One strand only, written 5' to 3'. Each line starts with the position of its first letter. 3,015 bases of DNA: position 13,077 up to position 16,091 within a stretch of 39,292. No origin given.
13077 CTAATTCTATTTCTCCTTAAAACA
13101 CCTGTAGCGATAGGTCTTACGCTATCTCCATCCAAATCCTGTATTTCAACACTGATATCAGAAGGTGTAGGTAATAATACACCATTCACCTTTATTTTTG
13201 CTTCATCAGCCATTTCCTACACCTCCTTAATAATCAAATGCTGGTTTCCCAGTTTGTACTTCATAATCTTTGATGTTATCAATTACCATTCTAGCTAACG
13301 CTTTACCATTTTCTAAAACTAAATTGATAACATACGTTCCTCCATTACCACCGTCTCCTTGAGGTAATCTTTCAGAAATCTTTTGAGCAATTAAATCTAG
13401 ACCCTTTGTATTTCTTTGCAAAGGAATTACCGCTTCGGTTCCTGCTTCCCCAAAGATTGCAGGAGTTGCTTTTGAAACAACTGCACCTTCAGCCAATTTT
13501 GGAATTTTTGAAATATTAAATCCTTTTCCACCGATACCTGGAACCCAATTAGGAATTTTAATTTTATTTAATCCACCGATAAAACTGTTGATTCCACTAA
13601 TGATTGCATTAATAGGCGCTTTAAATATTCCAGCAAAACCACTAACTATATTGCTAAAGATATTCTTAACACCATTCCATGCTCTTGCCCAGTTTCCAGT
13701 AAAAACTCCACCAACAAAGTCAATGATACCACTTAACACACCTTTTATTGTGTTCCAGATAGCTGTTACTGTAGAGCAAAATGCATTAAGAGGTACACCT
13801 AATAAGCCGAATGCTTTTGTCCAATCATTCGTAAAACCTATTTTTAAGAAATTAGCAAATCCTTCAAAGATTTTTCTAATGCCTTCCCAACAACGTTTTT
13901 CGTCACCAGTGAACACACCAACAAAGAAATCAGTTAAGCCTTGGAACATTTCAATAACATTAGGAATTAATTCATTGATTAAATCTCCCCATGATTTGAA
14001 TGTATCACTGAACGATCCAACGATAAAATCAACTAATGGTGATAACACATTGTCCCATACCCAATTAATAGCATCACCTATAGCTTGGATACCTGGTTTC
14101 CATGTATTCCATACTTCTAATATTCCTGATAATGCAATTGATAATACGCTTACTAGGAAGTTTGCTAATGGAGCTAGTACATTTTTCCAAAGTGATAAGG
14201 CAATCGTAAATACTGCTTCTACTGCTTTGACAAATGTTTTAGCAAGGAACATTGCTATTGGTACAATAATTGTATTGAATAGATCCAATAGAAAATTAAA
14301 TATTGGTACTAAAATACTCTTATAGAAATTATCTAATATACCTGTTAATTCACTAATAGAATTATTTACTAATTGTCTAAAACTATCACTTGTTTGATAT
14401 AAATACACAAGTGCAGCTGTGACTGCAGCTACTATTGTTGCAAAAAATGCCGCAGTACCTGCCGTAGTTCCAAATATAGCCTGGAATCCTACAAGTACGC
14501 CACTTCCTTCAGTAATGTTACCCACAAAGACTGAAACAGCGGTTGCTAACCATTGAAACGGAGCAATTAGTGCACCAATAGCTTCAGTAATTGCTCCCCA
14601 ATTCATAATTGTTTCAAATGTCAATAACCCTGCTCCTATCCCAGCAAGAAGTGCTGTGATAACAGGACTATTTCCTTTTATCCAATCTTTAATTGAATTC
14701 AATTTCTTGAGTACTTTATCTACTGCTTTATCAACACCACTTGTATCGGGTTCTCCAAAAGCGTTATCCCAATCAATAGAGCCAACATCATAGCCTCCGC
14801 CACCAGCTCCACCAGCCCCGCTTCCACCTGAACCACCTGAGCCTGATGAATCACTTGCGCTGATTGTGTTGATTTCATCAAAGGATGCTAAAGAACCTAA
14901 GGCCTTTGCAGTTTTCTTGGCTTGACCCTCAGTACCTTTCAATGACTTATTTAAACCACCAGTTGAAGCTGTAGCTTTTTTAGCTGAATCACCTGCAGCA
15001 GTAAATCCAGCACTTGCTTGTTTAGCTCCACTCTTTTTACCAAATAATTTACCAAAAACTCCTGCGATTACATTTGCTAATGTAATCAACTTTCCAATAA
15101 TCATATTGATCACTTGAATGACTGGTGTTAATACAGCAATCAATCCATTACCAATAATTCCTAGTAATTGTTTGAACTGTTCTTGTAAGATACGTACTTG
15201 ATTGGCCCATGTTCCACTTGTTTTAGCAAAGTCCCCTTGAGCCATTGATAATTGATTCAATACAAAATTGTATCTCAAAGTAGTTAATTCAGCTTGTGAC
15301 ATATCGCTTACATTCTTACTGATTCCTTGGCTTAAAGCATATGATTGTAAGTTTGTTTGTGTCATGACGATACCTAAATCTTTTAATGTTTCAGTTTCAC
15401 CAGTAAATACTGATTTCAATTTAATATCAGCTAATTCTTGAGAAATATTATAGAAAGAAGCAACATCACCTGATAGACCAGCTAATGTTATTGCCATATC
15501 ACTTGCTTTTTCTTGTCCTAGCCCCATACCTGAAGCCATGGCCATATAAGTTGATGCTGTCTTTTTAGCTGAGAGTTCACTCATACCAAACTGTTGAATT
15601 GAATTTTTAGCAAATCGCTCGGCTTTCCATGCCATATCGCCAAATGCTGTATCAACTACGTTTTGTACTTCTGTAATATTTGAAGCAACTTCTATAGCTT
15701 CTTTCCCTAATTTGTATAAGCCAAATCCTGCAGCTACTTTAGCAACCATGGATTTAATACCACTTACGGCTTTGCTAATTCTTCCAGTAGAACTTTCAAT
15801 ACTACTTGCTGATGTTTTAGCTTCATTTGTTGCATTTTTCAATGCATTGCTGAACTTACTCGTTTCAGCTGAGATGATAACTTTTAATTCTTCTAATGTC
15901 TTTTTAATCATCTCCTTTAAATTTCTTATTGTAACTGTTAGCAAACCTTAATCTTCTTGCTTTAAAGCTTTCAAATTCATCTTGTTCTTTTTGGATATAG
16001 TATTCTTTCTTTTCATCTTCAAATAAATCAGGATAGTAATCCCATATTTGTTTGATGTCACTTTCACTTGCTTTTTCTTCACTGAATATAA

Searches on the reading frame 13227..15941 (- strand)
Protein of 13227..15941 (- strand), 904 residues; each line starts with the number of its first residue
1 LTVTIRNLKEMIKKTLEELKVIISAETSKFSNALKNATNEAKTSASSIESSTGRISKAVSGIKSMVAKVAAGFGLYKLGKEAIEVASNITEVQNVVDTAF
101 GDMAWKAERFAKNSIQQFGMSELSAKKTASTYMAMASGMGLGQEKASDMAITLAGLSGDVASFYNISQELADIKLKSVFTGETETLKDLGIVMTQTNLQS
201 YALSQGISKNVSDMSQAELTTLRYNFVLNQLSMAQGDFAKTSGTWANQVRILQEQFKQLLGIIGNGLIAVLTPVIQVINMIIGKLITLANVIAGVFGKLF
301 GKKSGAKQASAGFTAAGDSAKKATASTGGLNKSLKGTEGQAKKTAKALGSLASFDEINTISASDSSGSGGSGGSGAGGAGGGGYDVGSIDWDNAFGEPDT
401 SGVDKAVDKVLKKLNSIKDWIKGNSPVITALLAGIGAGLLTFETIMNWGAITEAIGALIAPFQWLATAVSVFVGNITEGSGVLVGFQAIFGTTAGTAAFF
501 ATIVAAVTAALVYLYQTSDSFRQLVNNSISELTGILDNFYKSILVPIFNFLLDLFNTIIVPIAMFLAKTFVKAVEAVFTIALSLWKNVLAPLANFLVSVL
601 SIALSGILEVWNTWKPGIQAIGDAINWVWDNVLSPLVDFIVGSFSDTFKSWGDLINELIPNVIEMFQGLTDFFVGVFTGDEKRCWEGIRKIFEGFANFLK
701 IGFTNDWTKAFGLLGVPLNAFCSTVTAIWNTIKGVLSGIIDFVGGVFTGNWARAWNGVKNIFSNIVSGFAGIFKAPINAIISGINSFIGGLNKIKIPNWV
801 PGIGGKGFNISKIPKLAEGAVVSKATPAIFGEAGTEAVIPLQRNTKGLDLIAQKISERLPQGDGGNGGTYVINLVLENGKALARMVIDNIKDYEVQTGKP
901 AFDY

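Call 78: search_protein_families(library=phrogs, proteins=[window:13227-15941:-], max_evalue=0.00001)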
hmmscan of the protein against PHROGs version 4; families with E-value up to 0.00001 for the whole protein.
window:13227-15941:- (904 aa): 16 families
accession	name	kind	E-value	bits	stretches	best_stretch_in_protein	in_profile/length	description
phrog_1535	-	tail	1.2e-148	498.3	2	5-658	125-785/1152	tail length tape measure protein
phrog_28918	-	unknown function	1.7e-35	123.1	1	130-782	82-739/1445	-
phrog_991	-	tail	3.6e-27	95.4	1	441-848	633-881/1966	tail length tape measure protein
phrog_58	-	tail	5.4e-24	85.7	1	17-888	271-1041/1544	tail length tape measure protein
phrog_167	-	tail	1.8e-21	76.6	1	17-838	293-1060/1555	tail length tape measure protein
phrog_1272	-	tail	1.3e-20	73.8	1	404-747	555-952/1606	tail length tape measure protein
phrog_31409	-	tail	8.6e-16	58.9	1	15-352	3-348/365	tail length tape measure protein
phrog_971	-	lysis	1.1e-15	58.4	1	24-788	27-764/1338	endolysin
phrog_15478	-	tail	1.2e-15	58.2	1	685-845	227-396/456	tail length tape measure protein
phrog_4197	-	tail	6.4e-15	55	1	501-781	847-1133/1783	tail length tape measure protein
phrog_17020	-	unknown function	2.7e-13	50.8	1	641-864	72-307/353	-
phrog_4200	-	tail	1.9e-12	47.5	2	466-749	182-479/732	tail length tape measure protein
phrog_3981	-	tail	1.9e-10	41.5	1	402-841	237-504/584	tail length tape measure protein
phrog_31167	-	unknown function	1.4e-07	31.8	1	275-383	97-202/515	-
phrog_15193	-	unknown function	9.9e-07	29.6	1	15-96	3-84/187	-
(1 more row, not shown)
